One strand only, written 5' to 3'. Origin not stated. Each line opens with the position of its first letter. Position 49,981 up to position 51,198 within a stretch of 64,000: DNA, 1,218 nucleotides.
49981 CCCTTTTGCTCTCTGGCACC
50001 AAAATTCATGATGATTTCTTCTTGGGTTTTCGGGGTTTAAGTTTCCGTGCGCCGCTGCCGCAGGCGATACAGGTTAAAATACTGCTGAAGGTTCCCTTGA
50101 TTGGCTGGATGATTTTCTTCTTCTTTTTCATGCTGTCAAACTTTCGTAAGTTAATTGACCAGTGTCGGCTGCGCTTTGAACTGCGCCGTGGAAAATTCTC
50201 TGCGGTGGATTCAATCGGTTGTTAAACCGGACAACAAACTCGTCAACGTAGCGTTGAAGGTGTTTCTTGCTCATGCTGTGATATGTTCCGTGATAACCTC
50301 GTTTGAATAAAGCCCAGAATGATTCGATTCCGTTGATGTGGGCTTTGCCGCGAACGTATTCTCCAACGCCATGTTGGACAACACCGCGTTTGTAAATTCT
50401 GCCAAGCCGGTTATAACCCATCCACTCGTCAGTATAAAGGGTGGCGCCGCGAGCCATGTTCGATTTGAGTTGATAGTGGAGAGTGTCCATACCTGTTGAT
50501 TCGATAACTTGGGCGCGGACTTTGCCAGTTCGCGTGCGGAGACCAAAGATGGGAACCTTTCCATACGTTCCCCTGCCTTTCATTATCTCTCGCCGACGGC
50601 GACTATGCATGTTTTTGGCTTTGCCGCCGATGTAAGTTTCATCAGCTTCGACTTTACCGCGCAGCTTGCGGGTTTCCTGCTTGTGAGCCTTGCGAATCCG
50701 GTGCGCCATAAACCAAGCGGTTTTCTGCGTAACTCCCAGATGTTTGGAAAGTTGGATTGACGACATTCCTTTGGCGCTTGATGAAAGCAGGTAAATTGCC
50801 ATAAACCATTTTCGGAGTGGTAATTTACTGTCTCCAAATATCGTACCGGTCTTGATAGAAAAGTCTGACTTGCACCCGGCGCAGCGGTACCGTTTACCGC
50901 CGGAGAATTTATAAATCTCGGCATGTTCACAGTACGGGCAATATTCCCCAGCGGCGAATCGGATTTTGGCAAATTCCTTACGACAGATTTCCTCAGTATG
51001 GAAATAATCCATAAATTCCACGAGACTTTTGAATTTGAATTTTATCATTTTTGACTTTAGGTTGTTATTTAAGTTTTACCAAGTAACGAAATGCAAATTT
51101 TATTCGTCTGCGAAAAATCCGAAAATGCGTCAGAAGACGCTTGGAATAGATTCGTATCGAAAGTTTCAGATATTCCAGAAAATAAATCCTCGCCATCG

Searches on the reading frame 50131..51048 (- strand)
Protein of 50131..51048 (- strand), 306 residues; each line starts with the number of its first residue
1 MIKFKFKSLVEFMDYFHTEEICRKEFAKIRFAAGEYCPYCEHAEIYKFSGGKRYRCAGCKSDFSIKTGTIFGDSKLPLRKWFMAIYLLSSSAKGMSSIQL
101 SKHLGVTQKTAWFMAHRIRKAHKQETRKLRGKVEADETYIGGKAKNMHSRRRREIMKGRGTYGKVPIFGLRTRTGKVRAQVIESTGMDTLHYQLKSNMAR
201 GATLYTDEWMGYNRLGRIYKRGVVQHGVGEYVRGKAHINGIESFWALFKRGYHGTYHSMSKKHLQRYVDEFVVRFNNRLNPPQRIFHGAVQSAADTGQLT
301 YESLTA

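Call 63: search_protein_families(library=pfam, proteins=[window:50131-51048:-], max_evalue=0.01)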
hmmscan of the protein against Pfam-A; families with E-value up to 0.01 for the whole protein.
window:50131-51048:- (306 aa): 2 families
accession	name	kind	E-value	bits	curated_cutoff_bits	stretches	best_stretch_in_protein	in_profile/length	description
PF12762.13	DDE_Tnp_IS1595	-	1.1e-40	139.6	27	1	128-276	1-153/153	ISXO2-like transposase domain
PF12760.12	Zn_ribbon_IS1595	-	1.6e-07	31.6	25.4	1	18-60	2-44/46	Transposase zinc-ribbon domain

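Call 64: search_protein_families(library=ncbifam, proteins=[window:50131-51048:-], max_evalue=0.01)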
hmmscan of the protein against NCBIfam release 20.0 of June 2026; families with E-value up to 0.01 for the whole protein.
window:50131-51048:- (306 aa): 2 families
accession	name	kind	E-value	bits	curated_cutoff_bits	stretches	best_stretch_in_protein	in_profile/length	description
NF033547.1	transpos_IS1595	equivalog_domain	4.3e-62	209.8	75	1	74-278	2-215/215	IS1595 family transposase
NF033558.1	transpos_IS1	equivalog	0.00084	19.3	100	1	37-146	1-113/199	IS1 family transposase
